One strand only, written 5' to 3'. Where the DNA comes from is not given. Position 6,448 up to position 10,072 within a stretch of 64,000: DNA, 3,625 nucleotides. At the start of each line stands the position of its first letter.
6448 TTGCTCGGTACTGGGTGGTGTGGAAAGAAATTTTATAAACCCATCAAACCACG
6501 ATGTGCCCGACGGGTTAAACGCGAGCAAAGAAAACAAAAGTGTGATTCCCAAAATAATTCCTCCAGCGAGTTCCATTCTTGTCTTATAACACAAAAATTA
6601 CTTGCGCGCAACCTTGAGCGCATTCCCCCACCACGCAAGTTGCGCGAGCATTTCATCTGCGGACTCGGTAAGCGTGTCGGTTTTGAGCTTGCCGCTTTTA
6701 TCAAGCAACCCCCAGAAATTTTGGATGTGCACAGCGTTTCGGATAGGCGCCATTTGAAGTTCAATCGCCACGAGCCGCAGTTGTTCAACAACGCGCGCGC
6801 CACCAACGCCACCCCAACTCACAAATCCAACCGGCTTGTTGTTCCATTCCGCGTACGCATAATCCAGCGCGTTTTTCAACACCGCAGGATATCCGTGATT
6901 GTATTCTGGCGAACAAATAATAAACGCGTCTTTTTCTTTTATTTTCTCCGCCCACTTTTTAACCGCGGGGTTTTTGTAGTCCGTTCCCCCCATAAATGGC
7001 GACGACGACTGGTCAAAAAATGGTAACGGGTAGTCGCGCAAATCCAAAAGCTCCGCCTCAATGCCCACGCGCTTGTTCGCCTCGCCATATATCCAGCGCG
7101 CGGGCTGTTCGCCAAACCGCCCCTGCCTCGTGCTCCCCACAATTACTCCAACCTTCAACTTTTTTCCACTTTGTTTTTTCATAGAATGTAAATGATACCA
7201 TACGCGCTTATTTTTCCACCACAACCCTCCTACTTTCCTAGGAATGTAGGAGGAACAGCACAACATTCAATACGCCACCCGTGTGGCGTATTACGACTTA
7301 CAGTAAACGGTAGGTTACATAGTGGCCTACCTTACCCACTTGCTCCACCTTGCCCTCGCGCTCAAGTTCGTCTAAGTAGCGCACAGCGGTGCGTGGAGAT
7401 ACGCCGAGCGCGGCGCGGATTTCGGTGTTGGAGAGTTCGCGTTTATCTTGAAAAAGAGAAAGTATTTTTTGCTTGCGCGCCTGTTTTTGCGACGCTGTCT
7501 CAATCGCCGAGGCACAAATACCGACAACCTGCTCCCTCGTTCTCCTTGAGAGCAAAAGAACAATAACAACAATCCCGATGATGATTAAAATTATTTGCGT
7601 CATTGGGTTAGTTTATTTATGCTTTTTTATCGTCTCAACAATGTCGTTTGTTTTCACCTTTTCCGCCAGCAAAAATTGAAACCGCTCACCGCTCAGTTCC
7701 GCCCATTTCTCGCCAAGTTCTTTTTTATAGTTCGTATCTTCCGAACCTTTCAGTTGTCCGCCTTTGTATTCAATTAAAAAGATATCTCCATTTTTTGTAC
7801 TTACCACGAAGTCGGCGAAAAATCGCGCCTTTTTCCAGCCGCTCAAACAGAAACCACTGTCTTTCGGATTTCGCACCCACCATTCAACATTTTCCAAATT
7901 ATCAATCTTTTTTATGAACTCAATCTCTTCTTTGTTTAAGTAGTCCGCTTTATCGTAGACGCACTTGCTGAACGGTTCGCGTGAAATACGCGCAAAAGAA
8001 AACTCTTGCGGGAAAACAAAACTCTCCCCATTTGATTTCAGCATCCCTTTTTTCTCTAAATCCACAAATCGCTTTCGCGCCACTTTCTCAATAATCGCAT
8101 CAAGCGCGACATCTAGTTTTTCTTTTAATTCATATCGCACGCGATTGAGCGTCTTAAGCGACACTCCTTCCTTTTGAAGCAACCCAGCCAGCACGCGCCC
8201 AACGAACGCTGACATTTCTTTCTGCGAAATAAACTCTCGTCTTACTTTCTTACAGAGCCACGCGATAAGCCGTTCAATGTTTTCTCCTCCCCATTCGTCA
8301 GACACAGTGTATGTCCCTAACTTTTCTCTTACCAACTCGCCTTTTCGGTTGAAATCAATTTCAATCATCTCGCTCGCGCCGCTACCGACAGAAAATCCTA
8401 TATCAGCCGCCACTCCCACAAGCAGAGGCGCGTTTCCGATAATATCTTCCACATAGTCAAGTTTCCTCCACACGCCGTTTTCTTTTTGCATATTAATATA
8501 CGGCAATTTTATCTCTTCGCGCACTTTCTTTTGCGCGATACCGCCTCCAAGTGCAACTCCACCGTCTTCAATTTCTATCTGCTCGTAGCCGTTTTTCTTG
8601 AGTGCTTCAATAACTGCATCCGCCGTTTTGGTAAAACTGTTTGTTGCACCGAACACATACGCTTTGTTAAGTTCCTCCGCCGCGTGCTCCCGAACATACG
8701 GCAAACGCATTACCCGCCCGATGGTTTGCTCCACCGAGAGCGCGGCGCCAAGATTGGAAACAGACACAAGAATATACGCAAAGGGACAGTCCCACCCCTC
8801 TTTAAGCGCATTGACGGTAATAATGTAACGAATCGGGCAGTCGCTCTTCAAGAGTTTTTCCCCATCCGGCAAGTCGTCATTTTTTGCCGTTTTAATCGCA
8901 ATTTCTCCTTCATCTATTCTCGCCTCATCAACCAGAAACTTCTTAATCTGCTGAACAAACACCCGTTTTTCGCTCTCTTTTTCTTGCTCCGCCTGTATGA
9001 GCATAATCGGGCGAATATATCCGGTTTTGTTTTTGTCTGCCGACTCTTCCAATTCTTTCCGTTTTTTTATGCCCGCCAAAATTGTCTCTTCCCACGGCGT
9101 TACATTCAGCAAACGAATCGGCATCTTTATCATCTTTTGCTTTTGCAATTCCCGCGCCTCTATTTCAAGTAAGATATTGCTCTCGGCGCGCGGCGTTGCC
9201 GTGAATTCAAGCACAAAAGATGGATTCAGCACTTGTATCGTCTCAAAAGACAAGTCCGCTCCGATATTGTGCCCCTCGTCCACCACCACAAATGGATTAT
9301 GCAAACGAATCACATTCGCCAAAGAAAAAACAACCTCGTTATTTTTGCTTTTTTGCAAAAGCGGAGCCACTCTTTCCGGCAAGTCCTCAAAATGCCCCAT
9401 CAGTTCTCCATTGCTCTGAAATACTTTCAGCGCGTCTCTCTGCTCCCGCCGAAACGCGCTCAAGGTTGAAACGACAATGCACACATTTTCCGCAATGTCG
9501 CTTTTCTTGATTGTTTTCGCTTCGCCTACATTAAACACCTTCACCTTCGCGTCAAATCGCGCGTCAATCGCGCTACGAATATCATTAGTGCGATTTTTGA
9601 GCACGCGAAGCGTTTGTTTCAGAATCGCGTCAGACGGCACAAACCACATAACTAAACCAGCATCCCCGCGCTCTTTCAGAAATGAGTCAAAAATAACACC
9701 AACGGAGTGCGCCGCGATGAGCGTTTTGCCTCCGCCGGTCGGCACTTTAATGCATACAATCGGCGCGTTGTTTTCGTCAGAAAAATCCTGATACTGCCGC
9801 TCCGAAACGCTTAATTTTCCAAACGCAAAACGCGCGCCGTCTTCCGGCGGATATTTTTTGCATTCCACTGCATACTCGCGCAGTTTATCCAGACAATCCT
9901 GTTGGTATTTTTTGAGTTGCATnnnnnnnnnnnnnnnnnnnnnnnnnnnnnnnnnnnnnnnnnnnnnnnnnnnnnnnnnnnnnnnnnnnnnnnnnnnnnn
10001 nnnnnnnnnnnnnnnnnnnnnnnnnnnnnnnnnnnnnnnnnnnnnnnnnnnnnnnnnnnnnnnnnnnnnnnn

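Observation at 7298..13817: AT-rich defence island: seven translationally coupled genes radC, HTH, doc, mod, X, res, wHTH-TM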

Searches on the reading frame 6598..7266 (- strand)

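Call 3: search_protein_families(library=pfam, proteins=[window:6598-7266:-], max_evalue=0.01)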
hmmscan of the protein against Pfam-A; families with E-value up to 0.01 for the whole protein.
window:6598-7266:- (222 aa): 2 families
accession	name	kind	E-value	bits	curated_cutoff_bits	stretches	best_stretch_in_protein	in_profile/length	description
PF03358.20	FMN_red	-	1.3e-42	145.4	24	1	38-185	2-151/152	NADPH-dependent FMN reductase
PF02525.22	Flavodoxin_2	-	1.3e-07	32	27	1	41-136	5-102/198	Flavodoxin-like fold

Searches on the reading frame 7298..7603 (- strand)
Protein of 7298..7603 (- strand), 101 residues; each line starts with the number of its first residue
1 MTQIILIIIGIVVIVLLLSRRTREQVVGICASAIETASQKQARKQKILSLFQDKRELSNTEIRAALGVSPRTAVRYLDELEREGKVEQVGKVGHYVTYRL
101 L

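Call 3: search_protein_families(library=pfam, proteins=[window:7298-7603:-], max_evalue=0.01)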
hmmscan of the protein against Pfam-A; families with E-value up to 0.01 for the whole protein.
window:7298-7603:- (101 aa): 14 families
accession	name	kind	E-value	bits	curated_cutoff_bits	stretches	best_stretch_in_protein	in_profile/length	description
PF13412.12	HTH_24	-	1.7e-08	34.3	21.9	1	44-87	5-48/48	Winged helix-turn-helix DNA-binding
PF08279.18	HTH_11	-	6.9e-08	32.7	25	1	43-93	1-53/55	HTH domain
PF09339.16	HTH_IclR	-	9.4e-07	29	22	1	46-89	7-51/52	IclR helix-turn-helix domain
PF08220.18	HTH_DeoR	-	6e-05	23.1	21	1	43-87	1-45/57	DeoR-like helix-turn-helix domain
PF13384.12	HTH_23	-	7.1e-05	22.9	24.6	1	39-84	2-45/50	Homeodomain-like domain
PF04703.18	FaeA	-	7.7e-05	23.4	20.7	1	43-89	1-48/62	FaeA-like protein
PF13338.12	AbiEi_4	-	0.00017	22.1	25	1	46-91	2-43/49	Transcriptional regulator, AbiEi antitoxin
PF00392.27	GntR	-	0.00046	20.2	27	1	54-96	21-64/64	Bacterial regulatory proteins, gntR family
PF25213.1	HVO_A0261_N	-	0.00064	20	35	1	43-91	12-59/86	HVO_A0261 N-terminal domain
PF01022.26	HTH_5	-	0.00083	19.6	22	1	46-86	6-45/47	Bacterial regulatory protein, arsR family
PF08280.17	HTH_Mga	-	0.00084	19.7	23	1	39-80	2-43/59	M protein trans-acting positive regulator (MGA) HTH domain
PF01047.28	MarR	-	0.0012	19.1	24.6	1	46-86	7-47/59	MarR family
PF06163.17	DUF977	-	0.0016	18.9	22.1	1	36-96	6-66/134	Bacterial protein of unknown function (DUF977)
PF13545.12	HTH_Crp_2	-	0.0028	18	27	1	56-91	22-57/70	Crp-like helix-turn-helix domain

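Call 4: search_protein_families(library=padloc, proteins=[window:7298-7603:-], max_evalue=0.01)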
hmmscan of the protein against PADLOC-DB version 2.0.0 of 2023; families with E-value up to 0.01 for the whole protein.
window:7298-7603:- (101 aa): 16 families
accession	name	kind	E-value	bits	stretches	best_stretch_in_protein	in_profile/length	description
PDLC01457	WYL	-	2.2e-06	25.4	1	42-84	4-46/229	"CAS-I,CAS-II,CAS-III,CAS-IV,CAS-V,CAS-VI; associated_signaling"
PDLC01434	CasR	-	4.2e-06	24.7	1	37-93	124-178/191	"CAS-I,CAS-II,CAS-III,CAS-IV,CAS-V,CAS-VI; associated_signaling"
PDLC01850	CARF3--CARF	-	9.2e-06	23.7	1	22-94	124-197/209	-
PDLC01879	CARF3--CARF_TM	-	1.1e-05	23.2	1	42-100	156-209/222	-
PDLC01866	CARF3--CARF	-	2.7e-05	22.2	1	23-88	120-185/207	-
PDLC01044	Csa3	-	4.9e-05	21.3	1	21-90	111-183/194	Type I-A associated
PDLC03963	SoFic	-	9e-05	20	1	35-98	286-352/361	-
PDLC01268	CasR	-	0.00021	19.3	1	9-95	92-174/179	"CAS-I,CAS-II,CAS-III,CAS-IV,CAS-V,CAS-VI; associated_signaling"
PDLC01857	CARF3--CARF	-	0.00031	18.4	1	41-95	130-183/201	-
PDLC01438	Csa3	-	0.0009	17.4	1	41-99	147-200/305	"CAS-I,CAS-II,CAS-III,CAS-IV,CAS-V,CAS-VI; associated_signaling"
PDLC01848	CARF3--CARF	-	0.001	16.8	1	38-90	133-183/197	-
PDLC01720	Csa3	-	0.0022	16.5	1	43-88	26-77/118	Csa3_1_CAS-I-II-III-IV-V-VI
PDLC01865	CARF3--CARF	-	0.0035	15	1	38-93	148-199/215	-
PDLC01860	CARF3--CARF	-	0.0036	15.4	1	37-88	138-189/210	-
PDLC01858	CARF3--CARF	-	0.0041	15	1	39-91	141-192/204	-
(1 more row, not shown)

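Call 11: search_protein_families(library=ncbifam, proteins=[window:7298-7603:-], max_evalue=0.01)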
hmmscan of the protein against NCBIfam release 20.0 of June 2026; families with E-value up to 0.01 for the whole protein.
window:7298-7603:- (101 aa): 13 families
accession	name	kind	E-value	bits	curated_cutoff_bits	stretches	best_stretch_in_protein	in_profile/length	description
NF053609.1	Sul12a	equivalog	2.3e-05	24.5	150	1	42-88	5-51/103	Sul12a family chromatin-organizing protein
NF010034.0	PRK13509.1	equivalog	2.5e-05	23.8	244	1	41-90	4-53/251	HTH-type transcriptional regulator UlaR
TIGR01884.1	cas_HTH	subfamily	7e-05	22.3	60.2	1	37-92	137-193/202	CRISPR-associated CARF protein Csa3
NF007720.0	PRK10411.1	equivalog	0.0002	20.7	259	1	40-87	2-49/243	L-fucose operon activator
NF041397.1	TranRegGlpR_Halo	equivalog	0.00021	21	300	1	41-88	4-51/253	HTH-type transcriptional regulator GlpR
NF041395.1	TranRegLrpA1_Halo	equivalog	0.0011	19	250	1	40-86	3-49/142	HTH-type transcriptional regulator LrpA1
TIGR02702.1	SufR_cyano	equivalog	0.0026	17.5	178.8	1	44-89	3-48/208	iron-sulfur cluster biosynthesis transcriptional regulator SufR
NF040890.1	trans_reg_YgbI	equivalog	0.0031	17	400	1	42-89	5-52/253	DNA-binding transcriptional repressor YgbI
NF033788.1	HTH_metalloreg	subfamily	0.0033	17.2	55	1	45-100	14-68/77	metalloregulator ArsR/SmtB family transcription factor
NF038251.1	AdcR_fam_Zn_TF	equivalog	0.0052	17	175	1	13-87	11-80/143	zinc-dependent MarR family transcriptional regulator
NF008273.0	PRK11050.1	equivalog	0.0078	15.9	153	1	47-90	45-88/156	manganese-binding transcriptional regulator MntR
NF008601.2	PRK11569.1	equivalog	0.0081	15.4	380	1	20-96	8-85/276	glyoxylate bypass operon transcriptional repressor IclR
NF008122.0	PRK10870.1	equivalog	0.0094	15.7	157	0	52-88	67-103/176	transcriptional repressor MprA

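Call 12: search_protein_families(library=phrogs, proteins=[window:7298-7603:-], max_evalue=0.01)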
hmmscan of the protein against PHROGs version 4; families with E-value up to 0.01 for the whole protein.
window:7298-7603:- (101 aa): 13 families
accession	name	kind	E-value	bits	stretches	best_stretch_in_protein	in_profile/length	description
phrog_142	-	moron, auxiliary metabolic gene and host takeover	2.6e-08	35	1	36-100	6-70/116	Ren-like exclusion protein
phrog_1123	-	unknown function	4.9e-05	24.1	1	38-97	28-87/112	-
phrog_12156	-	DNA, RNA and nucleotide metabolism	5e-05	23.2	1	30-98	411-478/485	DNA helicase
phrog_1687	-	transcription regulation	0.00017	22.6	1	37-92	61-116/162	MarR family transcrition regulator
phrog_2030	-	transcription regulation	0.00029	21.6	1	37-100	9-74/202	transcriptional regulator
phrog_2391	-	DNA, RNA and nucleotide metabolism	0.00033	21.5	1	35-99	5-69/107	DNA binding protein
phrog_5978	-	unknown function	0.00047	20.3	1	35-99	293-354/364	-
phrog_1368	-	transcription regulation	0.00075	20.3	1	57-95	28-65/101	transcriptional regulator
phrog_2440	-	transcription regulation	0.00088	20.2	1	39-95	25-85/126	transcriptional regulator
phrog_1098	-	DNA, RNA and nucleotide metabolism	0.0025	17.6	1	60-94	43-77/546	HTH DNA binding protein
phrog_13105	-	unknown function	0.003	18.2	1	41-91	4-56/239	-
phrog_3502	-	unknown function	0.0052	17.8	1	58-91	72-106/131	-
phrog_633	-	transcription regulation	0.0065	17.9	1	44-90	4-50/111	transcriptional regulator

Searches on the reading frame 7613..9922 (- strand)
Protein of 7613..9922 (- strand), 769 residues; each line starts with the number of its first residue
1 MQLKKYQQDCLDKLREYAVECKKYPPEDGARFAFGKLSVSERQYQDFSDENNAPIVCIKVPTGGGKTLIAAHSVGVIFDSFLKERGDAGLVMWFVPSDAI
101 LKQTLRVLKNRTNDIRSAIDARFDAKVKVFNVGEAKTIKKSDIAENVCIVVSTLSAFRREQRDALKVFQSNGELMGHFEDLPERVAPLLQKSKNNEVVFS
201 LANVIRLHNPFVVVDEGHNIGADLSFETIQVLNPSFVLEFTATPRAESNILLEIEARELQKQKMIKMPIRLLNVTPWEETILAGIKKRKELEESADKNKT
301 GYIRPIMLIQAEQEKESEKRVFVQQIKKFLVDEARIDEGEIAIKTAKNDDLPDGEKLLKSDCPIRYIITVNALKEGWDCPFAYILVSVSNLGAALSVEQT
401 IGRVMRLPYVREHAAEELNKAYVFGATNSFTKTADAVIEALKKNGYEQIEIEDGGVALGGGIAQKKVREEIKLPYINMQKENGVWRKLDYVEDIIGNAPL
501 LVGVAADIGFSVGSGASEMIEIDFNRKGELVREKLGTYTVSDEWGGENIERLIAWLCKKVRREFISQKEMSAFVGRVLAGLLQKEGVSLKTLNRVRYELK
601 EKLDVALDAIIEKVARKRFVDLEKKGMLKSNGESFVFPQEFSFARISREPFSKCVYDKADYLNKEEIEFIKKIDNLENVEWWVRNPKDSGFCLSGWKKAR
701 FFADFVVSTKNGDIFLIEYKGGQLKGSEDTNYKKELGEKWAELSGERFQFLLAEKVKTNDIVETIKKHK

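Call 3: search_protein_families(library=pfam, proteins=[window:7613-9922:-], max_evalue=0.01)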
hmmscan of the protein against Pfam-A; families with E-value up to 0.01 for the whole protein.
window:7613-9922:- (769 aa): 2 families
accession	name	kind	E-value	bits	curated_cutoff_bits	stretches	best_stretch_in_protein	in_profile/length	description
PF04851.21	ResIII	-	5e-16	59.5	22.5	1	1-245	2-163/164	Type III restriction enzyme, res subunit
PF00270.35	DEAD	-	1.5e-06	28.5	26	1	56-158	17-106/167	DEAD/DEAH box helicase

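Call 4: search_protein_families(library=padloc, proteins=[window:7613-9922:-], max_evalue=0.01)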
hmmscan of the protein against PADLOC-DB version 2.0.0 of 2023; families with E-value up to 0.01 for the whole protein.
window:7613-9922:- (769 aa): 6 families
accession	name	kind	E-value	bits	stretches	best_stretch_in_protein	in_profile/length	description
PDLC03650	REase_III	-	1.9e-89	299.2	2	51-450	55-465/898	Type III restriction enzyme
PDLC03653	REase_III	-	1.5e-77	259.5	3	197-447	248-509/883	Type III restriction enzyme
PDLC03647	REase_III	-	5.7e-15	52.5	2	351-412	494-555/989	Type III restriction enzyme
PDLC03649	REase_III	-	1.3e-13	47.8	2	342-411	473-541/973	Type III restriction enzyme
PDLC03648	REase_III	-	6.5e-11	39.1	1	360-423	307-370/871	Type III restriction enzyme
PDLC04531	PDC-M23B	-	0.00057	16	1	56-153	316-408/1060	-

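Call 11: search_protein_families(library=ncbifam, proteins=[window:7613-9922:-], max_evalue=0.01)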
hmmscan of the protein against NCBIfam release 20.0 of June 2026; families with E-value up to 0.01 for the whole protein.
window:7613-9922:- (769 aa): 2 families
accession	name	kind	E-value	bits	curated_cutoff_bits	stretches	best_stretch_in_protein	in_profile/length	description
NF012027.0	PRK15483.1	equivalog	1.2e-09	36.7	564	2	339-413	471-550/986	type III restriction-modification system endonuclease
NF046055.1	restr_BPTD_3080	equivalog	4.2e-09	34.9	800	2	362-439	572-652/970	BPTD_3080 family restriction endonuclease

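Call 12: search_protein_families(library=phrogs, proteins=[window:7613-9922:-], max_evalue=0.01)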
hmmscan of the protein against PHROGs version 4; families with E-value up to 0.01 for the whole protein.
window:7613-9922:- (769 aa): 3 families
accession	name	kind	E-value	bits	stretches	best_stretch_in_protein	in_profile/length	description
phrog_11902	-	unknown function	9.3e-17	61.4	2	340-410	480-550/1000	-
phrog_16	-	DNA, RNA and nucleotide metabolism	4.7e-16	59.2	1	55-408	292-587/986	DNA helicase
phrog_32711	-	unknown function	7e-10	38.5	1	360-423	392-455/956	-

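Call 97: search_solved_structures(query=window:7613-9922:-, max_evalue=0.001)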
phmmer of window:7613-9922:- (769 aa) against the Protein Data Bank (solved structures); distinct sequences matched with E-value up to 0.001: 1.
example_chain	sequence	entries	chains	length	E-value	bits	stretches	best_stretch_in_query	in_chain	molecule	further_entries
4zcf_C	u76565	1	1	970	4.3e-07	32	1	343-431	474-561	Restriction endonuclease EcoP15I, restriction subunit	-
